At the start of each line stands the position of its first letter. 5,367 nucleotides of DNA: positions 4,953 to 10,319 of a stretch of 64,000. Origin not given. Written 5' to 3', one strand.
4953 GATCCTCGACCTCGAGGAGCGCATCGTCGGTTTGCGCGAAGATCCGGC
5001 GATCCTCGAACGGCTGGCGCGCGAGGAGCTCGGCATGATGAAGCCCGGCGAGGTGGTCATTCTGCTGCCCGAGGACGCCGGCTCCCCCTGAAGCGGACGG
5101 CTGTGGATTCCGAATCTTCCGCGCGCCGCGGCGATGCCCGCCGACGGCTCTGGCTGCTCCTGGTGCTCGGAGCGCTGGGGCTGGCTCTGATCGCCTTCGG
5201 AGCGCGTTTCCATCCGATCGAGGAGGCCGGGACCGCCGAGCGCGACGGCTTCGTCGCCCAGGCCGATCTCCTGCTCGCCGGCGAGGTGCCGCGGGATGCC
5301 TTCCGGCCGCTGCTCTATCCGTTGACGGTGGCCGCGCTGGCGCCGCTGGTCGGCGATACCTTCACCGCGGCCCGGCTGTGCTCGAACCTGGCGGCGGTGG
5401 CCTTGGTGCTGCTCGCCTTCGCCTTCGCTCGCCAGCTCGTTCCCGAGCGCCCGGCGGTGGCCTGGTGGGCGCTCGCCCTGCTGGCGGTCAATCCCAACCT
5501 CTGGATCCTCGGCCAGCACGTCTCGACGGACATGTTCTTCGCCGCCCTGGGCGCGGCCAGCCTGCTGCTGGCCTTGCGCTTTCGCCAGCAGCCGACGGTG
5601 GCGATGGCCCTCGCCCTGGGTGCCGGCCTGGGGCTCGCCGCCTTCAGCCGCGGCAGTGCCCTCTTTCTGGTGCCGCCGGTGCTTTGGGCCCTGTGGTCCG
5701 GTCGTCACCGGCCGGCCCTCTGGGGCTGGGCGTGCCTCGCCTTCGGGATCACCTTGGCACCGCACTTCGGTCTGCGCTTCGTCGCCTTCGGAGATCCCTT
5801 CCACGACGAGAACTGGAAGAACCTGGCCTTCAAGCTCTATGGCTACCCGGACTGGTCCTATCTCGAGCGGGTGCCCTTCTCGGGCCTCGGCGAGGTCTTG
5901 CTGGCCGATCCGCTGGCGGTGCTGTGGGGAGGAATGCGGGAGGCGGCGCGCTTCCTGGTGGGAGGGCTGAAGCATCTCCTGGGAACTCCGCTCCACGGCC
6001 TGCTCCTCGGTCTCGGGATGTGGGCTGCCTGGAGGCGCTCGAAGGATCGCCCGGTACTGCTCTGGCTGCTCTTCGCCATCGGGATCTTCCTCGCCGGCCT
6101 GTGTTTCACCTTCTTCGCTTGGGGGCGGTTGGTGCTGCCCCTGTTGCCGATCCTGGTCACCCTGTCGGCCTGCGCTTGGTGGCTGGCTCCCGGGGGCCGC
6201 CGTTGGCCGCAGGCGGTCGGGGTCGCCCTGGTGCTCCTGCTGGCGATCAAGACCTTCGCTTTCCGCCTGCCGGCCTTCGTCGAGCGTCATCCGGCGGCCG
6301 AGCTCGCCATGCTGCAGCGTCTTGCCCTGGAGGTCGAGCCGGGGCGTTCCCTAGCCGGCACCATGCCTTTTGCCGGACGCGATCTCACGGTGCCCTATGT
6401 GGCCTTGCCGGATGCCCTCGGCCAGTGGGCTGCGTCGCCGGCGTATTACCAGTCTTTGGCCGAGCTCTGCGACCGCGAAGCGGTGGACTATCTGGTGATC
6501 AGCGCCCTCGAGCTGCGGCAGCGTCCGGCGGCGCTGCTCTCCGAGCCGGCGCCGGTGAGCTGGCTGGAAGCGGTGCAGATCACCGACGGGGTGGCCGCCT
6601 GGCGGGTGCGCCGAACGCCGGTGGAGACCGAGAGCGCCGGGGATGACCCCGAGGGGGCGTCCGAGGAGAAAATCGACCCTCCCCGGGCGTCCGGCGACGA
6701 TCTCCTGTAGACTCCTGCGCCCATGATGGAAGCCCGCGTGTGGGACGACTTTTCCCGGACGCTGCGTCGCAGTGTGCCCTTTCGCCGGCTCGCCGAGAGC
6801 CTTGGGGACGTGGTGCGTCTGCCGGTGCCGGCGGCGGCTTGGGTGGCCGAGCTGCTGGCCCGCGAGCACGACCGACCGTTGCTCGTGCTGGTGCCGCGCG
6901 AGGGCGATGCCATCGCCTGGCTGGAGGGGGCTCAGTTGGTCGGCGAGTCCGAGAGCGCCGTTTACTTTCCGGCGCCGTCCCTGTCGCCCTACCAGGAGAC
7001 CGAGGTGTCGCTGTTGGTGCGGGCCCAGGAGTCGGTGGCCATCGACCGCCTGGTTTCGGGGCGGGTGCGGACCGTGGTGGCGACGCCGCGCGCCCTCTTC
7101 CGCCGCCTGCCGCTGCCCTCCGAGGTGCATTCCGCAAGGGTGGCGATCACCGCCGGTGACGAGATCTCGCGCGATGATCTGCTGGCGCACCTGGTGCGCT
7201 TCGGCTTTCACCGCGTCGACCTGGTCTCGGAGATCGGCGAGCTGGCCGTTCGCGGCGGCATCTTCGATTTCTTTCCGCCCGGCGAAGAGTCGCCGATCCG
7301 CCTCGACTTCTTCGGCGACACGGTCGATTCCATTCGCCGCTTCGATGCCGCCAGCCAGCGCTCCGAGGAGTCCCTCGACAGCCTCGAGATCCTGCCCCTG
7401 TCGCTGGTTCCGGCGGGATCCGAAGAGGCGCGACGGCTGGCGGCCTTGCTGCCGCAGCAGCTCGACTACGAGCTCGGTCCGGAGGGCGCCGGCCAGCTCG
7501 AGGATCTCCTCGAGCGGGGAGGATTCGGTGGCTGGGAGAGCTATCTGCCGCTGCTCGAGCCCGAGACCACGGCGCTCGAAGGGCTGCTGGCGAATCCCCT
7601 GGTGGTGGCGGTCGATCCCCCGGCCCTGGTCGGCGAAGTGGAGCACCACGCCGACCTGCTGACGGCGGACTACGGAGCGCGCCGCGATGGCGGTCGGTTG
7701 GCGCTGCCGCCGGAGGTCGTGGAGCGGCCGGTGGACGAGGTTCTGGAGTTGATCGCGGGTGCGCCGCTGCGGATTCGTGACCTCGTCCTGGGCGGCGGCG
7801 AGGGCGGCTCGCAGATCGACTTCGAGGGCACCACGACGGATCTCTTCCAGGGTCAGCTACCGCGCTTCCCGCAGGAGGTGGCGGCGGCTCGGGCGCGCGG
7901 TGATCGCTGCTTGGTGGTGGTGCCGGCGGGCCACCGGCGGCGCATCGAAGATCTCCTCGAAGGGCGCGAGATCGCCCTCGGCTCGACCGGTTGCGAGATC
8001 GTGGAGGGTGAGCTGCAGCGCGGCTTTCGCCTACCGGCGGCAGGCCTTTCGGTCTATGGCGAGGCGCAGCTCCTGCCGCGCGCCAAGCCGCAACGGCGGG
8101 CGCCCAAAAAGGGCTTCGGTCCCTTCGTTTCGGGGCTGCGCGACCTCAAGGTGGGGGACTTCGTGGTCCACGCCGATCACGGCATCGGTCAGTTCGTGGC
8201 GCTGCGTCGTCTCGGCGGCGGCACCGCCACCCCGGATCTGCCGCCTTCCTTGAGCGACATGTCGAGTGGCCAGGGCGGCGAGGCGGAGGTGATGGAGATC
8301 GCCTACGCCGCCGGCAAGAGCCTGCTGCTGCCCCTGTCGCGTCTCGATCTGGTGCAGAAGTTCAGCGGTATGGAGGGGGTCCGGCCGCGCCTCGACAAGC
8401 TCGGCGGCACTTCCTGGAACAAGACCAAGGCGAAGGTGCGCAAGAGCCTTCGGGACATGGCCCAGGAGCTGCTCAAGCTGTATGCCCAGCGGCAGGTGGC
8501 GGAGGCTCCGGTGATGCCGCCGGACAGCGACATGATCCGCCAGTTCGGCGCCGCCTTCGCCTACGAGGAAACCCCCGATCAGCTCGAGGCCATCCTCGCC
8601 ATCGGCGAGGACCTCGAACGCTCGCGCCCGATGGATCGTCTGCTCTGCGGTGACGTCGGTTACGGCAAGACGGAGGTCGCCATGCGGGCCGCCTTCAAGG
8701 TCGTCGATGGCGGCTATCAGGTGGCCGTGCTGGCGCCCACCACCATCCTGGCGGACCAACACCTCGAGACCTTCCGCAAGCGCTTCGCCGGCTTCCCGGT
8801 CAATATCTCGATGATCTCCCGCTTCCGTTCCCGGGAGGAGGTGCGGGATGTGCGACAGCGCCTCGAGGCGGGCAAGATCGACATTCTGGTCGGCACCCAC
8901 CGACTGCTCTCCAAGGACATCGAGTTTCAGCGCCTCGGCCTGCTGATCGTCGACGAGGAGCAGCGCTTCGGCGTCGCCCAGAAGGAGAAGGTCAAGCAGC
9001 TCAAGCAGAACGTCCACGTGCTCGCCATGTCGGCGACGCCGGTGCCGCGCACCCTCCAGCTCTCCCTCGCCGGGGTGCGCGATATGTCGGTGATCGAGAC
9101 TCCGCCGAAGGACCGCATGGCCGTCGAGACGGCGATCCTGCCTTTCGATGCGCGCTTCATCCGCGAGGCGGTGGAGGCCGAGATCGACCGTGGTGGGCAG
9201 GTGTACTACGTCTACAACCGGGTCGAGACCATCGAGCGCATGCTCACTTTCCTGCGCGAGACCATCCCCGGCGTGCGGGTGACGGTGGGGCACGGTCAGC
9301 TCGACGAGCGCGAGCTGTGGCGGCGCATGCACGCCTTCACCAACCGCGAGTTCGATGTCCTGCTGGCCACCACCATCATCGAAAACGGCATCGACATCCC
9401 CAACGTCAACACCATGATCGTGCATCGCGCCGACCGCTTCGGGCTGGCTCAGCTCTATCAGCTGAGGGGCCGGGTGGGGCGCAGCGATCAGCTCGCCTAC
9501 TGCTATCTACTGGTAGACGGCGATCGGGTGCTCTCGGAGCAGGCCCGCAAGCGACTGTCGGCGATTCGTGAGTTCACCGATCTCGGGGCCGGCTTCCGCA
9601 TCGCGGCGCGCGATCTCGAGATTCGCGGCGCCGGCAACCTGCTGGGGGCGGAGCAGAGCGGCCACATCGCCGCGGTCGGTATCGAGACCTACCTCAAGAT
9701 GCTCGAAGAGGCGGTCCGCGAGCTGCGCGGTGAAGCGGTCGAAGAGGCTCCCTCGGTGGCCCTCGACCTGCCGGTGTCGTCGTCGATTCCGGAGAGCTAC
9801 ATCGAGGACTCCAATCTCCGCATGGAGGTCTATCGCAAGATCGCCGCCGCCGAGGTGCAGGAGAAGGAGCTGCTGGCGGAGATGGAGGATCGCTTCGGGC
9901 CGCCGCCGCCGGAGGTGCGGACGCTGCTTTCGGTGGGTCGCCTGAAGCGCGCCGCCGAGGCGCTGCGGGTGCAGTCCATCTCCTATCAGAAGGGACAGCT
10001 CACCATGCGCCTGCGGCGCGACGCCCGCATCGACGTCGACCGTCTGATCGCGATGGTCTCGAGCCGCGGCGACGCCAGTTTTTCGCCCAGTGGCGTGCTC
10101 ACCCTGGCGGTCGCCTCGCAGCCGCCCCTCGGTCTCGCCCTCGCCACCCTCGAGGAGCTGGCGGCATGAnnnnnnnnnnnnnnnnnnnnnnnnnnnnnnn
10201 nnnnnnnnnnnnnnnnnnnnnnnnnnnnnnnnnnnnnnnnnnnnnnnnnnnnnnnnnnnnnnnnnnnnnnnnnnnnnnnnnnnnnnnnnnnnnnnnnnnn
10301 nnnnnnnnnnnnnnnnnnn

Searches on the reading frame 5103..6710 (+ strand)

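Call 56: search_protein_families(library=pfam, max_evalue=0.00001, proteins=[window:5103-6710:+])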
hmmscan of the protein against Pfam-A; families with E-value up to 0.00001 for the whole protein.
window:5103-6710:+ (535 aa): 2 families
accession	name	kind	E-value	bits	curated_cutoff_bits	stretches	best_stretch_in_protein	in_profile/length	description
PF13231.12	PMT_2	-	1.3e-09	38.9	26.1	1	68-216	2-151/160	Dolichyl-phosphate-mannose-protein mannosyltransferase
PF02366.24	PMT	-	1.6e-06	28.3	22.7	1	86-198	81-201/245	Dolichyl-phosphate-mannose-protein mannosyltransferase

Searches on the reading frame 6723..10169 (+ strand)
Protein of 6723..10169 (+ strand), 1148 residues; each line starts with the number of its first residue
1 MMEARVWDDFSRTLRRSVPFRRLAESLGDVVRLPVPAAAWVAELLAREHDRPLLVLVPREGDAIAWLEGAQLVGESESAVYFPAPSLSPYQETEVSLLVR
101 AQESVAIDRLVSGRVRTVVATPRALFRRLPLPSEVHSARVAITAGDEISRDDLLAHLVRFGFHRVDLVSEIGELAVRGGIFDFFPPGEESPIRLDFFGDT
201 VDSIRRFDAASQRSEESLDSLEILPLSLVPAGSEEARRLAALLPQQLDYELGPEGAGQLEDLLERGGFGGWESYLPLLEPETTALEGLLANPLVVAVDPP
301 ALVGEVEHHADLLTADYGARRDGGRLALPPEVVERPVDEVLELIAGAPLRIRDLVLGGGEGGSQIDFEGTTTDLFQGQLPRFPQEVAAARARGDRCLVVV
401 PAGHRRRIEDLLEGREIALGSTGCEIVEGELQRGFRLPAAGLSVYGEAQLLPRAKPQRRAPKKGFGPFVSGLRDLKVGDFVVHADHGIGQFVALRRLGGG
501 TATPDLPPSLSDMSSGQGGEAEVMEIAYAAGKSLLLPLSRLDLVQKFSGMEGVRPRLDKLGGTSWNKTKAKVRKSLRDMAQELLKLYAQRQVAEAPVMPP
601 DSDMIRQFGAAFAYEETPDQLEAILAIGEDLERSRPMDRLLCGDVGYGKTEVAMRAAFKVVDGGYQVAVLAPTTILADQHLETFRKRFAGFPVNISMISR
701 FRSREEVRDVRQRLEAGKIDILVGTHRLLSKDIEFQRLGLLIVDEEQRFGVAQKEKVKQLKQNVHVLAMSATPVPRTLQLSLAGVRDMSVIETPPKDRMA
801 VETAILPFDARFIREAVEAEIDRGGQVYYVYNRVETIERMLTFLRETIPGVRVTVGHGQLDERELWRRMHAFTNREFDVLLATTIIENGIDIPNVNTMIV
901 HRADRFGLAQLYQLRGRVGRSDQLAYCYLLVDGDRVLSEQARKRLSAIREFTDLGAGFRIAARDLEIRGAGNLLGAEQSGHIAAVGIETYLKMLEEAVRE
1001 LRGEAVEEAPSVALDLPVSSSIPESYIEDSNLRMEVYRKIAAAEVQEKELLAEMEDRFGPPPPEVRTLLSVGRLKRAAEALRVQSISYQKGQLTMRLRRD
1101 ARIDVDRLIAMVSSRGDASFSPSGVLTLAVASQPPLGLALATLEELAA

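Call 56: search_protein_families(library=pfam, max_evalue=0.00001, proteins=[window:6723-10169:+])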
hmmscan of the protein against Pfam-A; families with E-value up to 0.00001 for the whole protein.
window:6723-10169:+ (1148 aa): 6 families
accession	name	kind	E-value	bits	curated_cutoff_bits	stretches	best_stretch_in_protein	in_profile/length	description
PF00270.35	DEAD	-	3e-26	92.6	26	1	617-777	1-163/167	DEAD/DEAH box helicase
PF03461.20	TRCF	-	6e-23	81.5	25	1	1016-1107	1-94/95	TRCF domain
PF17757.6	UvrB_inter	-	1.2e-22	80.2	22.9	1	141-226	2-88/91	UvrB interaction domain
PF00271.37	Helicase_C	-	1.9e-21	76.8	23.5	1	817-921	10-109/110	Helicase conserved C-terminal domain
PF04851.21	ResIII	-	6.7e-11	42.8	22.5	1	616-773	4-162/164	Type III restriction enzyme, res subunit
PF02559.22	CarD_TRCF_RID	-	7.4e-11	42.4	23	1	475-547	1-56/57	CarD-like/TRCF RID domain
